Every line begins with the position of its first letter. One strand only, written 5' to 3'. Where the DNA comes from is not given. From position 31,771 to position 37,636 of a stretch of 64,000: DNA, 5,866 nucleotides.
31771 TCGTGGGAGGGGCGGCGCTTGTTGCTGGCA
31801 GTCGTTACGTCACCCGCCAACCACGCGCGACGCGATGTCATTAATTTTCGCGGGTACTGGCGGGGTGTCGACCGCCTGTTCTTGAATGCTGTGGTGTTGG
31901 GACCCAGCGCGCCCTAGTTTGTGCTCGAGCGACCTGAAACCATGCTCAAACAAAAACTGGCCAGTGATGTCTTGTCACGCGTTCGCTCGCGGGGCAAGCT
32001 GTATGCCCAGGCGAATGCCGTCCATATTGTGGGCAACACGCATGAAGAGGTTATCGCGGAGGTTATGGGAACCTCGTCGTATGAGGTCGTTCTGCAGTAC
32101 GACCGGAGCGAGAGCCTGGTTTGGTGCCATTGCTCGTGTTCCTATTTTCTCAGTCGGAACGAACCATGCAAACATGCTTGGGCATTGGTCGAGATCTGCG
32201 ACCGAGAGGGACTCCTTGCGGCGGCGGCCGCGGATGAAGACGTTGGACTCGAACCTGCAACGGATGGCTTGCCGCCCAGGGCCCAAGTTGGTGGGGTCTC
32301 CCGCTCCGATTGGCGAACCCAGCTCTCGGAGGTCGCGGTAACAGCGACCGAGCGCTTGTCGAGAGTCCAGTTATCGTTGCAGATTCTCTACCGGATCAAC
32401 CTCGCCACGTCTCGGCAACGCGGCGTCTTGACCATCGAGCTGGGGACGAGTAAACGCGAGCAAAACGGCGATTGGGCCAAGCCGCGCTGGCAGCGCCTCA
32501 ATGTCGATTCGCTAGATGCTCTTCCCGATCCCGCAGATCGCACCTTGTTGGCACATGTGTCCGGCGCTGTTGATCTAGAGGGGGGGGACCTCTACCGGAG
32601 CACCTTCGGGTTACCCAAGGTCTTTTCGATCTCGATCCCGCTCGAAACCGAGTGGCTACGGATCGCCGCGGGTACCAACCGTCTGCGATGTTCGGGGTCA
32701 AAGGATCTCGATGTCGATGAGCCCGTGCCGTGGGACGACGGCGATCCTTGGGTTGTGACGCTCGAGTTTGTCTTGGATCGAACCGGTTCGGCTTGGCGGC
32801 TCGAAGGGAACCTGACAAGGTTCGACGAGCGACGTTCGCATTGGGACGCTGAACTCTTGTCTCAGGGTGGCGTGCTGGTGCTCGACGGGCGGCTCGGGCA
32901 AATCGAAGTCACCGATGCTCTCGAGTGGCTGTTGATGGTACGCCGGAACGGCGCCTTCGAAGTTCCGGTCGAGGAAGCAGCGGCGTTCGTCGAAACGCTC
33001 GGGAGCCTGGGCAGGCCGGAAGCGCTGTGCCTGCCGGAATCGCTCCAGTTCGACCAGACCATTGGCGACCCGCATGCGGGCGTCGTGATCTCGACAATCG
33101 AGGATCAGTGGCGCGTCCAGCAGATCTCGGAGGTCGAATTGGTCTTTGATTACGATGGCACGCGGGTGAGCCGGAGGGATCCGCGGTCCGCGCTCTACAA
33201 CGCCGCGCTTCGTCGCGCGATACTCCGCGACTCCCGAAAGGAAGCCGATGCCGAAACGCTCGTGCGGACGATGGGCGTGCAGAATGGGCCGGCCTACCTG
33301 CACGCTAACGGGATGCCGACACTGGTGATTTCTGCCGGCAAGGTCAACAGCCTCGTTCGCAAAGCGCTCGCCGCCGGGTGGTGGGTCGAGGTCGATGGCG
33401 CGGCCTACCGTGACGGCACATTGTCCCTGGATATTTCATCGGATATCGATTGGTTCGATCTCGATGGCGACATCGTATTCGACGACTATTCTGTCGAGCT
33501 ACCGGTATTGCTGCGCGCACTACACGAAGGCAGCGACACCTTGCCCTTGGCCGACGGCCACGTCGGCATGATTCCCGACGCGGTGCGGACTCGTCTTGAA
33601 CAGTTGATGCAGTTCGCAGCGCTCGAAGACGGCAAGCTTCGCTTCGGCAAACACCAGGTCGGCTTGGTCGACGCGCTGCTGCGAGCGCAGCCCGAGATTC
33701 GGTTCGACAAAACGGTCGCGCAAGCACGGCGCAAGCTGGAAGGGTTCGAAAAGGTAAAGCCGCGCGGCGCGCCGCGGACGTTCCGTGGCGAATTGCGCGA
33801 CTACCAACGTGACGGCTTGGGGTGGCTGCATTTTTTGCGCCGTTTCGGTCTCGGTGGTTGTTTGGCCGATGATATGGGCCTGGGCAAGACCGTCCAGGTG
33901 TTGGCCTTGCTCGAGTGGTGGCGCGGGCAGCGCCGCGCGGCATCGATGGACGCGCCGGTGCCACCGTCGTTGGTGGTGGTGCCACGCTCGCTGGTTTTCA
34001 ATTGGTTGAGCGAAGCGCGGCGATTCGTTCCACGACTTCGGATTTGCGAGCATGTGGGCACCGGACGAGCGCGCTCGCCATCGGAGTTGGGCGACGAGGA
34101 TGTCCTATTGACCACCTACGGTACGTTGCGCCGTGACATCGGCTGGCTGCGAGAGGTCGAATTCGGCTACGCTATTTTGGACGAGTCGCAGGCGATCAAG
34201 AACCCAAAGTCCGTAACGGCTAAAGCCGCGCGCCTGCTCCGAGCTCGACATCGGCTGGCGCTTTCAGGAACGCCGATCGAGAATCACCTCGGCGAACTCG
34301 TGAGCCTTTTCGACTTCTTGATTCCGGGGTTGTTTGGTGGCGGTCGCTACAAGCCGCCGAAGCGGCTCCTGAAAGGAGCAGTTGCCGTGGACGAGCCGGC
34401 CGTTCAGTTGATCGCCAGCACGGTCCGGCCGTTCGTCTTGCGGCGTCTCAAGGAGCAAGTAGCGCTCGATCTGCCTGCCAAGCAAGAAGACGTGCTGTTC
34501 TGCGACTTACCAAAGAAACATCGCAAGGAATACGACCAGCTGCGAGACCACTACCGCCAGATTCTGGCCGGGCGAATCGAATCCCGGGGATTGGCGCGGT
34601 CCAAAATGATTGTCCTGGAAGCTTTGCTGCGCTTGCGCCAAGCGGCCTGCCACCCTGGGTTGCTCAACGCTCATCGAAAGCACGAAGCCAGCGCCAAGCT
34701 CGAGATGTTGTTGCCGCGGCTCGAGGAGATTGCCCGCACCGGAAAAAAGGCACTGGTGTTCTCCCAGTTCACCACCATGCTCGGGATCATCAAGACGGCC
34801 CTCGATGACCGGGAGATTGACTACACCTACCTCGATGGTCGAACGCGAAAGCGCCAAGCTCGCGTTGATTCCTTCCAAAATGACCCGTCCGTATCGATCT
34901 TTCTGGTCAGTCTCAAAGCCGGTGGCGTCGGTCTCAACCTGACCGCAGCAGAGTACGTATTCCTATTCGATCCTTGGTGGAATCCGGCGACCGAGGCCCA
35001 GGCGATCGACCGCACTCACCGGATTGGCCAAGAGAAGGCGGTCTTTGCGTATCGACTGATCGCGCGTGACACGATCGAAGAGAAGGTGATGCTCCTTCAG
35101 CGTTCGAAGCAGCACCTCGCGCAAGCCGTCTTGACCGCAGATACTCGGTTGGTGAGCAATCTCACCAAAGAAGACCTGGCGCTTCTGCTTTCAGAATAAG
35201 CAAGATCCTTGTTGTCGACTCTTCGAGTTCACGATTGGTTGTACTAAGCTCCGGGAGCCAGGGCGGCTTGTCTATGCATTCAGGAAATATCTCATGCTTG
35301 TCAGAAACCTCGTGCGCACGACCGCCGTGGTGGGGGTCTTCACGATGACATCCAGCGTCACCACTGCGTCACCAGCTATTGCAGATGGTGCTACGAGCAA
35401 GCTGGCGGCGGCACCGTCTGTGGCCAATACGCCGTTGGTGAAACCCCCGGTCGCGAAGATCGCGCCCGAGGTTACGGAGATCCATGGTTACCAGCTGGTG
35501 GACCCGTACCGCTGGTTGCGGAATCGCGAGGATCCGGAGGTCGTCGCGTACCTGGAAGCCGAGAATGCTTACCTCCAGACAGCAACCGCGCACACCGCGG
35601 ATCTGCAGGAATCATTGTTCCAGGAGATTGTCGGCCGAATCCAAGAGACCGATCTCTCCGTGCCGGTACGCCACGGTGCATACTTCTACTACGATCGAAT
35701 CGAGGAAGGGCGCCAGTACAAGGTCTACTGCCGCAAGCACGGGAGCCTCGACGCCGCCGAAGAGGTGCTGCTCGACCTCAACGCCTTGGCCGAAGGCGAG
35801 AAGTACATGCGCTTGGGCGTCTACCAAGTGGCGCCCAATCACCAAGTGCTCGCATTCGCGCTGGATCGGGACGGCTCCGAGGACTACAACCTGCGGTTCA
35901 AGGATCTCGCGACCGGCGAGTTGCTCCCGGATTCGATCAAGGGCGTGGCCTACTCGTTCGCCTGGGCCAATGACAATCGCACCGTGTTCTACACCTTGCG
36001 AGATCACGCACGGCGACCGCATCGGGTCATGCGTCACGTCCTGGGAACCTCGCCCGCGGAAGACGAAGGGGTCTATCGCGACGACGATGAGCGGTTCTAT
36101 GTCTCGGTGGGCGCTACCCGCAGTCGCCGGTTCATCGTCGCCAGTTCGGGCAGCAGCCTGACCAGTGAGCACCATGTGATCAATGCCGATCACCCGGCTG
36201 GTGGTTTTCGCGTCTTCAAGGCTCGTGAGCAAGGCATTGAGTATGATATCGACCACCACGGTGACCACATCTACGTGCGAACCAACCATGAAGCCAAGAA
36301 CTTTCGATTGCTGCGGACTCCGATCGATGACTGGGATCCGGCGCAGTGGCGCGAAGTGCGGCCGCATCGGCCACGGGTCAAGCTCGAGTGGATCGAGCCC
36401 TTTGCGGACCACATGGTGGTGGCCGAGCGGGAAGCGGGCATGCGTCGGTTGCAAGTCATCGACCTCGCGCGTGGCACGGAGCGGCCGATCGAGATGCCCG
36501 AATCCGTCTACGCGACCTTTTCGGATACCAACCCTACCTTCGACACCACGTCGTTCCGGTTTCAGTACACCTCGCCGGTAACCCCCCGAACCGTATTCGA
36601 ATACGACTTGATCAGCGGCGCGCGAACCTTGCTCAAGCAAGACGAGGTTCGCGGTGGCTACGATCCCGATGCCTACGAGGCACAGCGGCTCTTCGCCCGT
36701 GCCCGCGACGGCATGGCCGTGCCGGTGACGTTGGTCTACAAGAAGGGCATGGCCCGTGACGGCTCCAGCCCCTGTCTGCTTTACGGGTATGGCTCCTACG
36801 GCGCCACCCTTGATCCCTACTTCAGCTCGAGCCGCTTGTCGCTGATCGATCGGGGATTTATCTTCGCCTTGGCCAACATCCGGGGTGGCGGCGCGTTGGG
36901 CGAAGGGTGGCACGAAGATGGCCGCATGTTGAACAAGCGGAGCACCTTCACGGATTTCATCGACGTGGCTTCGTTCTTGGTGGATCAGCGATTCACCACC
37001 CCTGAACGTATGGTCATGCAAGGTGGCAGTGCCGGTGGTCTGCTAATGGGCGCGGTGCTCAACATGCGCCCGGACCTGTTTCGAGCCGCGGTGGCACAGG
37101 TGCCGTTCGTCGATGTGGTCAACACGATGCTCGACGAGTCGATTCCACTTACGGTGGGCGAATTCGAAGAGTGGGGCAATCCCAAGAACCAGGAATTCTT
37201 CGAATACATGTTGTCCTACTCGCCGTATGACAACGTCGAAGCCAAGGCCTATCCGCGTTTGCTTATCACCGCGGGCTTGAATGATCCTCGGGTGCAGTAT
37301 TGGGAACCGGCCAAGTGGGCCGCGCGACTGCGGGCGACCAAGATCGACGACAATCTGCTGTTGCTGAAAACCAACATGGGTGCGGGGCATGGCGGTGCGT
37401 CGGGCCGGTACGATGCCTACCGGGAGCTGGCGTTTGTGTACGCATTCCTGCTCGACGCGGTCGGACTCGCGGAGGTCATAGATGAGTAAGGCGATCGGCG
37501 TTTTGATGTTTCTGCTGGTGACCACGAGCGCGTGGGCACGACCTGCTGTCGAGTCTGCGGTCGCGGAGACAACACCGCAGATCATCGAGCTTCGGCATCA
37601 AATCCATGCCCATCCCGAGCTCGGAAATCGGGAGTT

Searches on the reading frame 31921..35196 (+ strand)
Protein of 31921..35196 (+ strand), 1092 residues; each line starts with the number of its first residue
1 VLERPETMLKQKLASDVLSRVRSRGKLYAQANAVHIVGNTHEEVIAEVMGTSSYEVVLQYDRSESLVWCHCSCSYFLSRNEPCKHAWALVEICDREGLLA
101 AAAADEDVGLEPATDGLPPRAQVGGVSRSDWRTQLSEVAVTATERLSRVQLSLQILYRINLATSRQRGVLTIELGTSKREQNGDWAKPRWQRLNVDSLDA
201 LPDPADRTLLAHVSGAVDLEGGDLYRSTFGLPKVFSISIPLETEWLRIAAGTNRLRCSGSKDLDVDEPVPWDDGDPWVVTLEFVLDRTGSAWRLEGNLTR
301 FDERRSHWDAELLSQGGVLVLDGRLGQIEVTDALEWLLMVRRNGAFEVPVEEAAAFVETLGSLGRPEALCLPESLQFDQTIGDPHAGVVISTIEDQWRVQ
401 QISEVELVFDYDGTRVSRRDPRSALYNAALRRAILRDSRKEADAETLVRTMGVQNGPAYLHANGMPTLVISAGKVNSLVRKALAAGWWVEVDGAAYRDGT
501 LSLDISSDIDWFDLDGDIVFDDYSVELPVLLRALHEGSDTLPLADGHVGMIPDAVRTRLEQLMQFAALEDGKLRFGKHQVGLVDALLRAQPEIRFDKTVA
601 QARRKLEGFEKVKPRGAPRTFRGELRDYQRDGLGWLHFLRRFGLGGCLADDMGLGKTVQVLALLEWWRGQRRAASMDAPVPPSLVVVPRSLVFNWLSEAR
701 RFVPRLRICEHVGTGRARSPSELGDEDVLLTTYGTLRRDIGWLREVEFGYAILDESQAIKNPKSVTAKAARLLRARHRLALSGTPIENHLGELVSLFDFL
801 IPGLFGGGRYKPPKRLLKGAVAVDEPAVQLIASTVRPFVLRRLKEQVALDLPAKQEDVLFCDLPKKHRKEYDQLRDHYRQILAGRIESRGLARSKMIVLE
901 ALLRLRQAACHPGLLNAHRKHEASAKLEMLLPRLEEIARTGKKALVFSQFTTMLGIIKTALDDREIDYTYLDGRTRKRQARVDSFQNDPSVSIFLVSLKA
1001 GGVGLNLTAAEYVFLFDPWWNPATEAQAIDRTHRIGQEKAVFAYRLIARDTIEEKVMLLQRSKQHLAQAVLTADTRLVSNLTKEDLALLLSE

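Call 36: search_protein_families(library=pfam, proteins=[window:31921-35196:+], max_evalue=0.00001)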
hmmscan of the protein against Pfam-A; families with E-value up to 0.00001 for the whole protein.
window:31921-35196:+ (1092 aa): 2 families
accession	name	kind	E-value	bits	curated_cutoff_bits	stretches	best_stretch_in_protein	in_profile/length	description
PF00176.29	SNF2-rel_dom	-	1.3e-58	198.8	24.9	1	628-914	1-290/290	SNF2-related domain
PF00271.37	Helicase_C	-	2.8e-20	73.1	23.5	1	934-1036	10-110/110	Helicase conserved C-terminal domain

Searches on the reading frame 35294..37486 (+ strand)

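Call 36: search_protein_families(library=pfam, proteins=[window:35294-37486:+], max_evalue=0.00001)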
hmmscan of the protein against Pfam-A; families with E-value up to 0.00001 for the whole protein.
window:35294-37486:+ (731 aa): 2 families
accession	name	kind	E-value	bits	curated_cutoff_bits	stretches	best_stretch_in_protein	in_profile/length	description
PF02897.21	Peptidase_S9_N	-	8.4e-111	371.1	24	1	51-449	1-413/414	Prolyl oligopeptidase, N-terminal beta-propeller domain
PF00326.27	Peptidase_S9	-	5.3e-68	229.1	22.6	1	509-724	2-211/213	Prolyl oligopeptidase family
